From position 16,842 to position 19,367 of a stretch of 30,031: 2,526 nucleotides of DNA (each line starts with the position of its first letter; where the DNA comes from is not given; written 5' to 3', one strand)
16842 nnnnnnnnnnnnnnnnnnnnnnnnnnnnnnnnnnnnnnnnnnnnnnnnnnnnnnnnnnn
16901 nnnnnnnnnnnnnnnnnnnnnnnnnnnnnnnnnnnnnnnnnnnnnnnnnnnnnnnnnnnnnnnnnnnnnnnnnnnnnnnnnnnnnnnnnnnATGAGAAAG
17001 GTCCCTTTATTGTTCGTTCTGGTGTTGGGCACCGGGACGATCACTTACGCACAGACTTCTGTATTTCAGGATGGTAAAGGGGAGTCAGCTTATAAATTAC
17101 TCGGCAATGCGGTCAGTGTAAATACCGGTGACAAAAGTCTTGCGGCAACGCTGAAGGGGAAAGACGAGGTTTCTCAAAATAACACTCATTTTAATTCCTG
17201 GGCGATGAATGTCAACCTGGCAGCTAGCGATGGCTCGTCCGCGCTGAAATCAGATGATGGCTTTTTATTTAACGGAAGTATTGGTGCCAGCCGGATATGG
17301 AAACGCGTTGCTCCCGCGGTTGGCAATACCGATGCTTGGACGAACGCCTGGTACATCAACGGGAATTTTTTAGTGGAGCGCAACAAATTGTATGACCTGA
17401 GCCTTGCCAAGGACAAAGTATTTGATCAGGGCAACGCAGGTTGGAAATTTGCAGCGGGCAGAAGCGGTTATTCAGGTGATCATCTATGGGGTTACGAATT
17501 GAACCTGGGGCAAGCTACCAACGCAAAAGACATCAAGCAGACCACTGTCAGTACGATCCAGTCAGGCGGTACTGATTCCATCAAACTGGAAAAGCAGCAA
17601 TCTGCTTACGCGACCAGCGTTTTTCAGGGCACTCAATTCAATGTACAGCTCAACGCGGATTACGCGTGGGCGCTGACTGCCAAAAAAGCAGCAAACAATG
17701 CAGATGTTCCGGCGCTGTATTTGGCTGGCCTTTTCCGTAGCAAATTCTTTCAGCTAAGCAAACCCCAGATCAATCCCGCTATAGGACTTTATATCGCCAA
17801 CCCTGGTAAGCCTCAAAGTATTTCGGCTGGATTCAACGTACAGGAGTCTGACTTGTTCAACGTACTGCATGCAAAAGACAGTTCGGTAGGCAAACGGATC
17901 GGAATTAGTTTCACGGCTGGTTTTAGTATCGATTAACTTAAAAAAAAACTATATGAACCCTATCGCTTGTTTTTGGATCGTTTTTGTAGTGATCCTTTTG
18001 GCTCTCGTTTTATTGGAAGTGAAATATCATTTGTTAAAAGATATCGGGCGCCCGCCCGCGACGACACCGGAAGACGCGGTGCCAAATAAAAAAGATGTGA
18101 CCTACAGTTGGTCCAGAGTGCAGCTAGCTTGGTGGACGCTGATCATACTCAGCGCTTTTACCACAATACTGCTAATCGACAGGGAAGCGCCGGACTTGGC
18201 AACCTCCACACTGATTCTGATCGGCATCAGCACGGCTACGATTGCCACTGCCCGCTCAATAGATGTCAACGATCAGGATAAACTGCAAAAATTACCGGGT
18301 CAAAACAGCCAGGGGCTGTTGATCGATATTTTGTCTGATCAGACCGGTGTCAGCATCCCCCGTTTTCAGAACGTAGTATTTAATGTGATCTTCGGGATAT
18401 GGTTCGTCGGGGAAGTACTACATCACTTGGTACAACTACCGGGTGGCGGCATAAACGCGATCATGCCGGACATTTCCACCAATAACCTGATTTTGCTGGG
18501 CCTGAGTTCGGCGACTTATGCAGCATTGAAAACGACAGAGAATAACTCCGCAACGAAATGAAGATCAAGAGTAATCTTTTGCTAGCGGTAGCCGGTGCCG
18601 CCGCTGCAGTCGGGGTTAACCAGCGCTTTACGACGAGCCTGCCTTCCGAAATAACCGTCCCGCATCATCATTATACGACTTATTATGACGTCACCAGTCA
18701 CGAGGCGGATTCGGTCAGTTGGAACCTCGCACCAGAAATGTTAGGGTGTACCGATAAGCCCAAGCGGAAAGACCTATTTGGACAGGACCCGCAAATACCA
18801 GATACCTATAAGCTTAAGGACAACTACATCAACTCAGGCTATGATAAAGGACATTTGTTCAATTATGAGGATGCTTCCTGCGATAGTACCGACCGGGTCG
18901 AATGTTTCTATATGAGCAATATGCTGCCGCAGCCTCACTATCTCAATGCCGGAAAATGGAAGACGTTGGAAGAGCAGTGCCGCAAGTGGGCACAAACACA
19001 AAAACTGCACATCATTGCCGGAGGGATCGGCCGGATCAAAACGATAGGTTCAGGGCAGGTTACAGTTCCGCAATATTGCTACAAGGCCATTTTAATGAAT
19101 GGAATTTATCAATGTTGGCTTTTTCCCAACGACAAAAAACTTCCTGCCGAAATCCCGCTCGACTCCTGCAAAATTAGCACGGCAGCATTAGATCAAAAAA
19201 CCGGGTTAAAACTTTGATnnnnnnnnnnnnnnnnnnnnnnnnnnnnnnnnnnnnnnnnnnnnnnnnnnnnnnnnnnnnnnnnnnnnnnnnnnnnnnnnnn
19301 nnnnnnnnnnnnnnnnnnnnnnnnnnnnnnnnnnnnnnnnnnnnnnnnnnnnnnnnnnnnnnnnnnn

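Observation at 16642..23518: Ten-gene, tightly coupled, compositionally distinct operon: envelope proteins, a His-Me nuclease and an NdpA-like DNA binder (candidate undescribed defence or conflict system)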

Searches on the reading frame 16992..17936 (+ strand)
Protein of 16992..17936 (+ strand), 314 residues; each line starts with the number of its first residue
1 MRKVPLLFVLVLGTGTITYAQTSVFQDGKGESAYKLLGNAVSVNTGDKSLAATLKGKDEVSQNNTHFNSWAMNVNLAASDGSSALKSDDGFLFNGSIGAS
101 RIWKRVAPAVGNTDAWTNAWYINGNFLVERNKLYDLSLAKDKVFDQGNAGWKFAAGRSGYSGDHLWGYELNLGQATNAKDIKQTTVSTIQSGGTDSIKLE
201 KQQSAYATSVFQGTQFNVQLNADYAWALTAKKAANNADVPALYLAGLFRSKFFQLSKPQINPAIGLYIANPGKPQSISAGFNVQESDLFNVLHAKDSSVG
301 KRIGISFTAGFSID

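Call 3: search_protein_families(library=pfam, proteins=[window:16992-17936:+], max_evalue=1)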
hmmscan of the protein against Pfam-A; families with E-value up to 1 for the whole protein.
window:16992-17936:+ (314 aa): 0 families

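Call 4: search_protein_families(library=padloc, proteins=[window:16992-17936:+], max_evalue=1)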
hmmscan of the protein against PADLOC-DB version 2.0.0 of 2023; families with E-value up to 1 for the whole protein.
window:16992-17936:+ (314 aa): 0 families

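Call 5: search_protein_families(library=ncbifam, proteins=[window:16992-17936:+], max_evalue=1)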
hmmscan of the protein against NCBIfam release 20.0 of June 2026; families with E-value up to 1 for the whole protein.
window:16992-17936:+ (314 aa): 1 family
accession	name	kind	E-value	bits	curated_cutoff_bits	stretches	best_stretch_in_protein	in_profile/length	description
NF051478.1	SCO3933_fam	equivalog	0.081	13.1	80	1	265-309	57-101/106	SCO3933 family regulatory protein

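Call 7: search_protein_families(library=phrogs, proteins=[window:16992-17936:+], max_evalue=0.1)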
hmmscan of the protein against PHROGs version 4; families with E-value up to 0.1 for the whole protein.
window:16992-17936:+ (314 aa): 0 families

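Call 73: search_solved_structures(query=window:16992-17933:+, max_evalue=1)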
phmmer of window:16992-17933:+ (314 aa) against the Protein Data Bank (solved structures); distinct sequences matched with E-value up to 1: 6.
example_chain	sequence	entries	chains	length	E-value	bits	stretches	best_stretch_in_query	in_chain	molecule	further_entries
5mfm_A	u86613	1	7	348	0.42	13.2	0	186-258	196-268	YIIIM6AII_GS11_(KR)5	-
5mfm_C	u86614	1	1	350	0.43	13.2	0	186-258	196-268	Importin subunit alpha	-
5mfl_A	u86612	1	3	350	0.5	13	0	185-258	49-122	(KR)5_GS10_YIIIM6AII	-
5aei_A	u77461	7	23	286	0.71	12.5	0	186-258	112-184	DESIGNED ARMADILLO REPEAT PROTEIN YIIIM5AII | YIIIM5AII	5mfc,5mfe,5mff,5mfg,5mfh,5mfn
6sa7_A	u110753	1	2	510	0.84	12.2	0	184-258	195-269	DARPin-Armadillo fusion C8long83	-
6sa8_A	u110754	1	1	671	0.91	12.1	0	185-258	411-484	ring-like DARPin-Armadillo fusion H83_D01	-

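Call 87: search_dna_similar(query=window:16992-17933:+, collection=plasmids, mode=protein, max_evalue=1, max_rows=10)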
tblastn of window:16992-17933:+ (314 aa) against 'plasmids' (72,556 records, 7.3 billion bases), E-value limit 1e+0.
No match.

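Call 104: search_protein_families(library=pfam, alignment_id=A6, max_evalue=0.01)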
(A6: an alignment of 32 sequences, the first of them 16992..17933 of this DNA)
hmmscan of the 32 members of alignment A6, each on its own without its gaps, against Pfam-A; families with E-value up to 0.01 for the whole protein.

A. member 1, window:16992-17933:+ (314 aa): 0 families

B. families by the number of members that match (of 32 scanned): 5 families
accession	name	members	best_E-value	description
PF09558.15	DUF2375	1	1.1e-10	Protein of unknown function (DUF2375)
PF19713.4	DUF6208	1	4.7e-08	Family of unknown function (DUF6208)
PF12273.13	RCR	1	2.4e-07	Chitin synthesis regulation, resistance to Congo red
PF05631.20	MFS_5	1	2.3e-06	Sugar-tranasporters, 12 TM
PF03591.19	AzlC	1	0.0066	AzlC protein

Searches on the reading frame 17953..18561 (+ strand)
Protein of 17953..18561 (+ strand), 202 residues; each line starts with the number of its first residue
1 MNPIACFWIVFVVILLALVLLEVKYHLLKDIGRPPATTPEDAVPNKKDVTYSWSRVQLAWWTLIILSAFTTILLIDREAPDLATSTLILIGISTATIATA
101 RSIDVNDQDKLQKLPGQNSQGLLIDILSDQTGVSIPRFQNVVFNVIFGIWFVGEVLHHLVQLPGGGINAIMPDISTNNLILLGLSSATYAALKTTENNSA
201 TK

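Call 3: search_protein_families(library=pfam, proteins=[window:17953-18561:+], max_evalue=1)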
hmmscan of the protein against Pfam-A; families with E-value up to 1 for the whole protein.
window:17953-18561:+ (202 aa): 1 family
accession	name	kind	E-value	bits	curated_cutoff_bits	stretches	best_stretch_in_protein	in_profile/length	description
PF14093.11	DUF4271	-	0.019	15.3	29.7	1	8-98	3-95/206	Domain of unknown function (DUF4271)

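Call 4: search_protein_families(library=padloc, proteins=[window:17953-18561:+], max_evalue=1)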
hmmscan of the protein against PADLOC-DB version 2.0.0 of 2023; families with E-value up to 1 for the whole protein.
window:17953-18561:+ (202 aa): 0 families

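Call 5: search_protein_families(library=ncbifam, proteins=[window:17953-18561:+], max_evalue=1)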
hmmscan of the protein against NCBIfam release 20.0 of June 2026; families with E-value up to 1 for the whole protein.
window:17953-18561:+ (202 aa): 0 families

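Call 7: search_protein_families(library=phrogs, proteins=[window:17953-18561:+], max_evalue=0.1)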
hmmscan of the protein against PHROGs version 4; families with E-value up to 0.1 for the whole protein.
window:17953-18561:+ (202 aa): 1 family
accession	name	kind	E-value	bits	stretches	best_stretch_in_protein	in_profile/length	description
phrog_10720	-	unknown function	0.024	15.7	1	122-186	15-77/120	-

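Call 29: find_homologous_proteins(query=window:17953-18561:+, max_evalue=0.001)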
Query window:17953-18561:+ (202 aa): 348 proteins with E <= 0.001 among 818 candidates; the best 120 are listed.
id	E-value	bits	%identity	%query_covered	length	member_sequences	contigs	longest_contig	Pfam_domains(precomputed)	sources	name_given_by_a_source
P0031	4.5e-126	436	100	100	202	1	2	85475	-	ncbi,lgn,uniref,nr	ncbi:hypothetical protein [Mucilaginibacter polytrichastri]|uniref:Uncharacterized protein n=1 Tax=M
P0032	3.1e-106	371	83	100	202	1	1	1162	-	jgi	jgi:hypothetical protein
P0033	9.4e-105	367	80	100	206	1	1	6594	-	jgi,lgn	jgi:hypothetical protein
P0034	1.6e-101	356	81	100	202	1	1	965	-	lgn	-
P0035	2.9e-101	355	80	100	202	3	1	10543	-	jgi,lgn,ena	-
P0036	2.5e-98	346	78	100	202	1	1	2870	-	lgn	-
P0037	6.8e-98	344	79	100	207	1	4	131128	-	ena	-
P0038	3.4e-63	231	58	99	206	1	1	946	-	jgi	-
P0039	7.0e-59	217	56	98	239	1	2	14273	-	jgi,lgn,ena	-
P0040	4.7e-55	204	53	100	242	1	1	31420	-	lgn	-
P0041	2.0e-54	202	53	99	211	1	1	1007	-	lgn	-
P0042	3.6e-54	202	53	99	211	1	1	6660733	-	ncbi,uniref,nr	ncbi:hypothetical protein BDD43_4265 [Mucilaginibacter gracilis]|uniref:Uncharacterized protein n=1 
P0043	4.9e-54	201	51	98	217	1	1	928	-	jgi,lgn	-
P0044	1.8e-53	199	53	99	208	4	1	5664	-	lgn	-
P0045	2.4e-53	199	54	100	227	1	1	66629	-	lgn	-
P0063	2.9e-50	189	52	98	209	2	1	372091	-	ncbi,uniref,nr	ncbi:hypothetical protein [Emticicia sp. TH156]|uniref:hypothetical protein n=1 Tax=Emticicia sp. TH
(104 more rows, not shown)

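Call 30: find_encoding_contigs(protein=P0037, flank=8000, max_places=2)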
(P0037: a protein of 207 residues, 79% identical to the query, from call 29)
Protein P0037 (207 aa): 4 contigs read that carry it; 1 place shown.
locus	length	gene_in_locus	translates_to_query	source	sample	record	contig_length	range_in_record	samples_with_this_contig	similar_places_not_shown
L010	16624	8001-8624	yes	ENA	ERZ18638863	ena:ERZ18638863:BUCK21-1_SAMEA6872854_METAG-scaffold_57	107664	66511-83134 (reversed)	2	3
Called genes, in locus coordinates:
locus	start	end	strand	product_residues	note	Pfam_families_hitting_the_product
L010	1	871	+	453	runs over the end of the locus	PF02683:DsbD_TM, PF13098:Thioredoxin_2 (weak), PF13899:Thioredoxin_7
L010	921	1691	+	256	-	PF00149:Metallophos, PF12850:Metallophos_2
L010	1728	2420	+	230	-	PF00149:Metallophos, PF12850:Metallophos_2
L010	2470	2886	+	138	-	PF01451:LMWPc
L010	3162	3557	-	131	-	PF02311:AraC_binding (weak), PF07883:Cupin_2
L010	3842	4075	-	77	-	PF01329:Pterin_4a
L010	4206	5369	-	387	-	PF07690:MFS_1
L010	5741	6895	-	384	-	PF03781:FGE-sulfatase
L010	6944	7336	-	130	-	-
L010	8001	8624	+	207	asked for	-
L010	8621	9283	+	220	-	PF01223:Endonuclease_NS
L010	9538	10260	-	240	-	PF00484:Pro_CA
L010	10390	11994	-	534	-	PF00916:Sulfate_transp, PF16983:MFS_MOT1 (weak)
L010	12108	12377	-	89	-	-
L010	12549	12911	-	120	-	-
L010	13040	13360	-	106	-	PF09851:SHOCT (weak)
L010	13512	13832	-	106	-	-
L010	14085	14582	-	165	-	PF00583:Acetyltransf_1, PF13673:Acetyltransf_10, PF13508:Acetyltransf_7, PF14542:Acetyltransf_CG (weak), PF08445:FR47 (faint)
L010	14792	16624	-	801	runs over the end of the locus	PF01433:Peptidase_M1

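Call 31: find_encoding_contigs(protein=P0042, flank=8000, max_places=2)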
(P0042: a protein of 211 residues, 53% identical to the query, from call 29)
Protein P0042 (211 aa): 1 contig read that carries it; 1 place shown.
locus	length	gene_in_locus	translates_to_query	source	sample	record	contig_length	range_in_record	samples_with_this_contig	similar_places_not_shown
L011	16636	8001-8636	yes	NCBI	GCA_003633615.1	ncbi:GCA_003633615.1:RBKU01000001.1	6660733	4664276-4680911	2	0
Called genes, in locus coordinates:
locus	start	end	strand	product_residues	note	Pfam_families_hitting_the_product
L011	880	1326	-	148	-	PF05360:YiaAB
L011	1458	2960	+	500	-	-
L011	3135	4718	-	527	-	PF01244:Peptidase_M19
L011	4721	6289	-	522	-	PF04185:Phosphoesterase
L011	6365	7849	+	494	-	PF01244:Peptidase_M19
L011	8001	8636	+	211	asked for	-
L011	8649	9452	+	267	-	PF01510:Amidase_2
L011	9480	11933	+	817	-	PF01734:Patatin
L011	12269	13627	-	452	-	PF05598:DUF772, PF01609:DDE_Tnp_1, PF13751:DDE_Tnp_1_6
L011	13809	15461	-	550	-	-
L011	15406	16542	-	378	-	PF19919:bpX3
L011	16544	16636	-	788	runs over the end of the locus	PF19915:bpX0, PF19917:bpX1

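Call 32: find_encoding_contigs(protein=P0063, flank=8000, max_places=2)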
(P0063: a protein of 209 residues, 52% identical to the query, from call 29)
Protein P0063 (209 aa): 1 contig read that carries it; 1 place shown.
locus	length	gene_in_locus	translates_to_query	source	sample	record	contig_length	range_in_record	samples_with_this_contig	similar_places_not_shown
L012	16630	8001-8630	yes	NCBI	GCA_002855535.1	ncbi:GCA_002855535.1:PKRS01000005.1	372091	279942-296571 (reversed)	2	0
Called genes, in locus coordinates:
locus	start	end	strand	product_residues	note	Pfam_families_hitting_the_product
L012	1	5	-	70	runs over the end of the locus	-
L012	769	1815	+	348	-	-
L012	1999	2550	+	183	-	-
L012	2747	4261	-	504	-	PF00264:Tyrosinase, PF25271:DUF7868 (weak)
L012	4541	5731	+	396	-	-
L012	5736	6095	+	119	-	-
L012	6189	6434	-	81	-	-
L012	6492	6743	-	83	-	-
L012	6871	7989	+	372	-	PF12228:DUF3604 (faint)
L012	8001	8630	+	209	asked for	-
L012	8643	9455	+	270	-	PF01510:Amidase_2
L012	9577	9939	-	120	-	-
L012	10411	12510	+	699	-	-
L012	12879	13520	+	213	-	-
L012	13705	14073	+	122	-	PF12844:HTH_19, PF13560:HTH_31, PF01381:HTH_3, PF13443:HTH_26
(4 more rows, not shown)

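Call 34: find_related_loci(query=A2, collection=metagenome_contigs, flank=6000)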
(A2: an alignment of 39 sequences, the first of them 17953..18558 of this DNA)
Query A2 (202 aa) in metagenome_contigs; peptide patterns used: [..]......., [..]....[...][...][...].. (x = any residue, [..] = any of these).
345 stretches matched a pattern; 162 encode a relative of the query (tblastn E <= 1e-3); the best 80 are kept; 80 distinct loci.
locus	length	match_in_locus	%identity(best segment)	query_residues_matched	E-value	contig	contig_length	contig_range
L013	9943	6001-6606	80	1-202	1e-108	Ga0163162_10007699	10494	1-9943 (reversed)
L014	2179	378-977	49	7-200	2e-62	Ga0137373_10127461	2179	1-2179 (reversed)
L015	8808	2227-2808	53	1-201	3e-61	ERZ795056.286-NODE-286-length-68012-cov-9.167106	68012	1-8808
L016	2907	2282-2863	53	1-201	2e-61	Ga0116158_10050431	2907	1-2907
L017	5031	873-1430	56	1-197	8e-61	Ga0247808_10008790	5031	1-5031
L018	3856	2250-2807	56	1-197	9e-61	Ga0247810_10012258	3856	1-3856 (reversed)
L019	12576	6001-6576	52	1-202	2e-60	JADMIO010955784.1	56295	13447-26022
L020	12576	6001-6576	52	1-201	3e-60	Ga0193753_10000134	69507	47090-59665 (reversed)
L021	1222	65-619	52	7-200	9e-62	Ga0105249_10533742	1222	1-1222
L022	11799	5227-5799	51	1-201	4e-58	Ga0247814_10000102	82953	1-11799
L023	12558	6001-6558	52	1-196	5e-57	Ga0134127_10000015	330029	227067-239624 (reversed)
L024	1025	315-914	47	7-202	6e-61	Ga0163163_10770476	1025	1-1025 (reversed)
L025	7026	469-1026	49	1-197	2e-56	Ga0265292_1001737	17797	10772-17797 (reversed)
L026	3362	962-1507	53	7-200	1e-55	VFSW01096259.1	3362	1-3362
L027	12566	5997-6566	47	1-202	9e-56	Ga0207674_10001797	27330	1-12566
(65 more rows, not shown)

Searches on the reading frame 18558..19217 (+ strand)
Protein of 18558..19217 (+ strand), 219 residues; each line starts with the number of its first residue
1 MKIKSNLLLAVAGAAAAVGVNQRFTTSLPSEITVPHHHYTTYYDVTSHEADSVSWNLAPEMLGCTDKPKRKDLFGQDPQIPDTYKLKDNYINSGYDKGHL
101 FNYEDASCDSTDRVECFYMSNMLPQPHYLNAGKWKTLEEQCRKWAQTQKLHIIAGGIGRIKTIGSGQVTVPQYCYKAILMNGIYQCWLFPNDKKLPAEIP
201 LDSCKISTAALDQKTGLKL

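Call 3: search_protein_families(library=pfam, proteins=[window:18558-19217:+], max_evalue=1)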
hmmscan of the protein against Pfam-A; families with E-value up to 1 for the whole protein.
window:18558-19217:+ (219 aa): 2 families
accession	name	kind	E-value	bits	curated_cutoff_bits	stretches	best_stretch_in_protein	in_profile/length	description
PF01223.29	Endonuclease_NS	-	8.5e-33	114.3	23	1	33-218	15-215/223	DNA/RNA non-specific endonuclease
PF13930.12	Endonuclea_NS_2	-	0.076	13.7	27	1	120-146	73-99/132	DNA/RNA non-specific endonuclease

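Call 4: search_protein_families(library=padloc, proteins=[window:18558-19217:+], max_evalue=1)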
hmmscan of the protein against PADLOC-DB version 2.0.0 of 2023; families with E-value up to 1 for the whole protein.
window:18558-19217:+ (219 aa): 0 families

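Call 5: search_protein_families(library=ncbifam, proteins=[window:18558-19217:+], max_evalue=1)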
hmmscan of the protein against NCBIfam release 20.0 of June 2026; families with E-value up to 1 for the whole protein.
window:18558-19217:+ (219 aa): 0 families

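Call 7: search_protein_families(library=phrogs, proteins=[window:18558-19217:+], max_evalue=0.1)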
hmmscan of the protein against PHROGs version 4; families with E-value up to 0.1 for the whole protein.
window:18558-19217:+ (219 aa): 1 family
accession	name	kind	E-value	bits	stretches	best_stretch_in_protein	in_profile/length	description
phrog_14168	-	DNA, RNA and nucleotide metabolism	8.9e-25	88.7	1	35-218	47-233/235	nuclease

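Call 71: search_solved_structures(query=window:18558-19214:+, max_evalue=0.001, show_alignments=1)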
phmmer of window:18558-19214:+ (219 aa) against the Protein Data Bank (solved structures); distinct sequences matched with E-value up to 0.001: 18.
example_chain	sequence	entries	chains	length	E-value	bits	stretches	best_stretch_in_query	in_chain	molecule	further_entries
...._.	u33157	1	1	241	1.3e-15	60.7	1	29-180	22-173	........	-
1zm8_A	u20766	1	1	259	1.4e-15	60.5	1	29-180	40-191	Nuclease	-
7r6v_D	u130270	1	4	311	2.8e-12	49.8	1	63-170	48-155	Nuclease EXOG, mitochondrial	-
5t3v_A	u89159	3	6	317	2.8e-12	49.8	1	63-170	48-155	Nuclease EXOG, mitochondrial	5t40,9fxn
4a1n_A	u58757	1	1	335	3.1e-12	49.6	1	63-170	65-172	NUCLEASE EXOG, MITOCHONDRIAL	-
7r6t_D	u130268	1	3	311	6.9e-11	45.2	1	63-170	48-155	Nuclease EXOG, mitochondrial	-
5t4i_A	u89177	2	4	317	7e-11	45.2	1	63-170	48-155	Nuclease EXOG, mitochondrial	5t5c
5zki_A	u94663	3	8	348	8.5e-11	44.9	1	62-170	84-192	Nuclease EXOG, mitochondrial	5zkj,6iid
3s5b_A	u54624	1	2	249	2.3e-08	36.9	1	38-169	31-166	Endonuclease G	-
4qn0_A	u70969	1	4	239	2.9e-08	36.6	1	37-169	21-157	Endonuclease G, mitochondrial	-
3ism_A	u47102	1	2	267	3.2e-08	36.5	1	35-179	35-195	CG8862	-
9m0g_A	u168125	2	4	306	9.7e-08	34.9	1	37-181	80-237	Endonuclease G, mitochondrial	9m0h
6m3f_B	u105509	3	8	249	1.1e-07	34.7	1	36-180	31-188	Endonuclease G, mitochondrial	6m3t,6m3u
6njt_A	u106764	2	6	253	1.7e-07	34.1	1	27-180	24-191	Endonuclease G, mitochondrial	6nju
6lyf_A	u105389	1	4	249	1.7e-07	34.1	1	36-180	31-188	Endonuclease G, mitochondrial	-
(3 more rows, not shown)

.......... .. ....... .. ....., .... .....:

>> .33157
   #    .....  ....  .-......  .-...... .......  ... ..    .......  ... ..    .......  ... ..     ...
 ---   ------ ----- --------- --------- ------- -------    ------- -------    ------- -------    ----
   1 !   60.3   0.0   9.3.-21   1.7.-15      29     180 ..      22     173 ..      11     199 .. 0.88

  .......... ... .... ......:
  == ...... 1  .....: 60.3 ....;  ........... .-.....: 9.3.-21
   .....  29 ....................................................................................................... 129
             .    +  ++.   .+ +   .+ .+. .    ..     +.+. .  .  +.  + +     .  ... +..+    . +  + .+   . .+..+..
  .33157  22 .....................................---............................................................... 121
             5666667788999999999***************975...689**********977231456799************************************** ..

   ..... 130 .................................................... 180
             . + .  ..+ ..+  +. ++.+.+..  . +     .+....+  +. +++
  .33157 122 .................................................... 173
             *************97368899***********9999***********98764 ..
